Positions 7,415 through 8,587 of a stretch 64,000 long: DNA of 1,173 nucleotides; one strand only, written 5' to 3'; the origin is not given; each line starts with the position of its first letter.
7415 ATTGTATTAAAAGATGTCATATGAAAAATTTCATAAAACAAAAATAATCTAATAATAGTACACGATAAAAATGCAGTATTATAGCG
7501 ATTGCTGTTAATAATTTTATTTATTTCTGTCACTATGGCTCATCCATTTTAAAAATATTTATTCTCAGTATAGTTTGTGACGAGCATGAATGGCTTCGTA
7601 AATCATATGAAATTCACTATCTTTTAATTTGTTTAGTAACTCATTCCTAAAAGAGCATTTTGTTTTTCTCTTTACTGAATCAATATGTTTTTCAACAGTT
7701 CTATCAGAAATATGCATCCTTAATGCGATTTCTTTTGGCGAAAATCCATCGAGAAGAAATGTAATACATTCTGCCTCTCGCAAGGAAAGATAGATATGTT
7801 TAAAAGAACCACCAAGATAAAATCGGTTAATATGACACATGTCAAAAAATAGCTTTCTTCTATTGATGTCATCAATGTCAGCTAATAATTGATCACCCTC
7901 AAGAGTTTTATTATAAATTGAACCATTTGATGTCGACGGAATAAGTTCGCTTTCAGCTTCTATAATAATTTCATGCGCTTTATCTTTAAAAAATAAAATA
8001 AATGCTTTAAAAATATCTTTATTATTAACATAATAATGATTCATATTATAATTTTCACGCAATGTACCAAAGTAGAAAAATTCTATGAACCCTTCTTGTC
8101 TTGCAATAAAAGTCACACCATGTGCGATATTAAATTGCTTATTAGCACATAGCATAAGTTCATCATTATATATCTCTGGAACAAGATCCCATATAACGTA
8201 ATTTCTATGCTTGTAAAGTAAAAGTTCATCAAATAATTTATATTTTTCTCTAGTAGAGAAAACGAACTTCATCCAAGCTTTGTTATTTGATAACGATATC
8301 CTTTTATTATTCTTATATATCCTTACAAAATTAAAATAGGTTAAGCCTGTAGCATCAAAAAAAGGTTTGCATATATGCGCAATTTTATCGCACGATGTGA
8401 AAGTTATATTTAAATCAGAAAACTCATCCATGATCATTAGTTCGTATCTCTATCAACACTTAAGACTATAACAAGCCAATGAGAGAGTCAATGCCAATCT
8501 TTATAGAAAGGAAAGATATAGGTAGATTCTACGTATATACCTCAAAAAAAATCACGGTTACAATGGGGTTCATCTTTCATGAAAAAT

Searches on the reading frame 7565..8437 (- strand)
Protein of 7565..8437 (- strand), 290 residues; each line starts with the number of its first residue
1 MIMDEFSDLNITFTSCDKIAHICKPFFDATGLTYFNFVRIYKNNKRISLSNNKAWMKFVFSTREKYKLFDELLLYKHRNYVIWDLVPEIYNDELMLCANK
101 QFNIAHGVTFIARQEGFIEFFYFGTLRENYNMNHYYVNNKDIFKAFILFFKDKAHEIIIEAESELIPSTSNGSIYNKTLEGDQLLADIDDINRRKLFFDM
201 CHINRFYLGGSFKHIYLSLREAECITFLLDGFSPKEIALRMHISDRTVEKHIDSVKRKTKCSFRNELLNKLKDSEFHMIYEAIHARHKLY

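Call 10: search_protein_families(library=pfam, proteins=[window:7565-8437:-])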
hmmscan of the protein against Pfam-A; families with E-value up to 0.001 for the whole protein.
window:7565-8437:- (290 aa): 3 families
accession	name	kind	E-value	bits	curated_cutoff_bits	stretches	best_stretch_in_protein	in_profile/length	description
PF00196.25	GerE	-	3.3e-10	39.9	23.5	1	217-267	3-53/57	Bacterial regulatory proteins, luxR family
PF08281.18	Sigma70_r4_2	-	6e-06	26.2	25.7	1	217-252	11-47/54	Sigma-70, region 4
PF13384.12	HTH_23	-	0.00096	19.3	24.6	0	220-253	6-39/50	Homeodomain-like domain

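Call 26: find_homologous_proteins(query=window:7565-8437:-)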
Query window:7565-8437:- (290 aa): 9 proteins with E <= 0.001 among 667 candidates.
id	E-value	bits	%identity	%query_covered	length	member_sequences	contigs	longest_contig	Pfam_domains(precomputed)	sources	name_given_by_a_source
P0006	1.3e-191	653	100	99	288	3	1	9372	PF00196.26,PF08281.19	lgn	-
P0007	2.5e-157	541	83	99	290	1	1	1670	PF00196.26,PF08281.19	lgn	-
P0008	1.1e-152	526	81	100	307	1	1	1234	PF00196.26,PF08281.19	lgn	-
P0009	3.1e-101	357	57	99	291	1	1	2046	PF00196.26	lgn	-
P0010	6.3e-97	343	55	99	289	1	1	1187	PF00196.26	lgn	-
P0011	1.1e-73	266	45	99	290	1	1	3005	PF00196.26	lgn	-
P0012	1.1e-73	266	45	99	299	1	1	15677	PF00196.26,PF08281.19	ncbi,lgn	-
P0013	4.4e-21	94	30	93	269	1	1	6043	PF08279.19,PF00196.26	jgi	-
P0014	1.2e-18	86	28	89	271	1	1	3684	PF00196.26,PF08281.19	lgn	-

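Call 27: find_encoding_contigs(protein=P0007, flank=5000)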
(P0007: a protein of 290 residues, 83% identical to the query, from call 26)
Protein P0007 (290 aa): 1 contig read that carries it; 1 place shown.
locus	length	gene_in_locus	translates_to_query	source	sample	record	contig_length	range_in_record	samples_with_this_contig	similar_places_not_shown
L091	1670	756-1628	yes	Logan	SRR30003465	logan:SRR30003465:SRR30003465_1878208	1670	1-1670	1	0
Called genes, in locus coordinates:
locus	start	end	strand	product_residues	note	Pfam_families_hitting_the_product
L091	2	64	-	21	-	?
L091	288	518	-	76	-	-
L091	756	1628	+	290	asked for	PF00196:GerE, PF08281:Sigma70_r4_2 (weak)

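Call 28: find_encoding_contigs(protein=P0009, flank=5000)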
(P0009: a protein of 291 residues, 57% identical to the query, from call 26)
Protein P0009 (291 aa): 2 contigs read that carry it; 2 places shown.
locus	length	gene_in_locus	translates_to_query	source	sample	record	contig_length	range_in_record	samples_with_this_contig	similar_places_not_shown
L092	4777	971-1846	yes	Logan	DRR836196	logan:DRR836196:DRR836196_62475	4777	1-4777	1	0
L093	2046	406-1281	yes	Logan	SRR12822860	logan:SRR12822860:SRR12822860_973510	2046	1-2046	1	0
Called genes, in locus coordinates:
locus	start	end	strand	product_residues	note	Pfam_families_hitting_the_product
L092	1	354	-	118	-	?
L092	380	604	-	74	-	PF00512:HisKA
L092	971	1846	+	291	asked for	PF00196:GerE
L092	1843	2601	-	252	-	PF02475:TRM5-TYW2_MTfase (faint), PF05050:Methyltransf_21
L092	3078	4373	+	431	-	PF07690:MFS_1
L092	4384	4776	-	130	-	?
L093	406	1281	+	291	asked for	PF00196:GerE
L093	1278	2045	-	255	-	?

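Call 29: find_encoding_contigs(protein=P0012, flank=10000)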
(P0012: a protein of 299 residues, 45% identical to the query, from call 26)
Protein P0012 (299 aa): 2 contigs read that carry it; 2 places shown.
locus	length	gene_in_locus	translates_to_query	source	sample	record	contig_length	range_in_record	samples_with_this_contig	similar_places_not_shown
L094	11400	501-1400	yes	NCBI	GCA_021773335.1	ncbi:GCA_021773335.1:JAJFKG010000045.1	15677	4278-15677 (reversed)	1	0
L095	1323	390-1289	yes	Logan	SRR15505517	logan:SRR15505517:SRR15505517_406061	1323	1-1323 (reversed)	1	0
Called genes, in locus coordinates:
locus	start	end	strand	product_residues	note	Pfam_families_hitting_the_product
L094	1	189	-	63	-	?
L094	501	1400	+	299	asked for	PF00196:GerE, PF08281:Sigma70_r4_2 (weak)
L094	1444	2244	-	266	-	PF05050:Methyltransf_21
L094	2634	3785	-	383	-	PF01637:ATPase_2 (faint), PF13173:AAA_14, PF13635:DUF4143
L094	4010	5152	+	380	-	PF02515:CoA_transf_3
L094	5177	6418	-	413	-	PF25212:HVO_A0114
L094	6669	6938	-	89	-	PF00381:PTS-HPr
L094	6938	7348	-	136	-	PF03610:EIIA-man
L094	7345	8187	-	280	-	PF03668:RapZ-like_N, PF22740:PapZ_C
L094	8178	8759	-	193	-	PF07475:Hpr_kinase_C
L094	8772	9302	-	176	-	PF00359:PTS_EIIA_2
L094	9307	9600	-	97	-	PF02482:Ribosomal_S30AE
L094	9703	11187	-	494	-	PF00309:Sigma54_AID, PF04963:Sigma54_CBD, PF04552:Sigma54_DBD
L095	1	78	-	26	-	?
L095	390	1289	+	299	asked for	PF00196:GerE, PF08281:Sigma70_r4_2 (weak)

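Call 80: find_encoding_contigs(protein=P0006, flank=10000, max_places=6)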
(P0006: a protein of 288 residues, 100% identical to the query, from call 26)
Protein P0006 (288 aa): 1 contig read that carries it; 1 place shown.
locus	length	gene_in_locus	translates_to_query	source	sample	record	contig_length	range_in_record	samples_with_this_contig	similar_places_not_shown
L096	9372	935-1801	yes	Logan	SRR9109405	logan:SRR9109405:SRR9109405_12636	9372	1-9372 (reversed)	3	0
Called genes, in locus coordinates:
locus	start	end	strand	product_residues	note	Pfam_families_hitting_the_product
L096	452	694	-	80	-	-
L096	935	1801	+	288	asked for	PF00196:GerE, PF08281:Sigma70_r4_2 (weak)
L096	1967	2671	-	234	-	PF00175:NAD_binding_1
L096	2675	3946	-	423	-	PF07498:Rho_N, PF07497:Rho_RNA_bind, PF00006:ATP-synt_ab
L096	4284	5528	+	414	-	-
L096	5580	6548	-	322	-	-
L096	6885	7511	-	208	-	PF01928:CYTH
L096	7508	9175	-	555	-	PF13584:BatD, PF12584:TRAPPC10_C (faint), PF25607:DUF7939 (weak)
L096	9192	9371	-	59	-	?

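Call 81: find_encoding_contigs(protein=P0008, flank=3000)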
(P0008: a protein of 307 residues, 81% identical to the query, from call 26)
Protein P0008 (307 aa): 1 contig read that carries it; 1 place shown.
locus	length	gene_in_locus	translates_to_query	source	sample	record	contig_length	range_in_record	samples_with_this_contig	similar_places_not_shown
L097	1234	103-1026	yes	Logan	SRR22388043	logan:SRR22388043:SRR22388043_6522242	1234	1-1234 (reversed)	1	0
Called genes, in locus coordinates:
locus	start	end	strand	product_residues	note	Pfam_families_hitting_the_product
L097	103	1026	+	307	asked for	PF00196:GerE, PF08281:Sigma70_r4_2 (weak)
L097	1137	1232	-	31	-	?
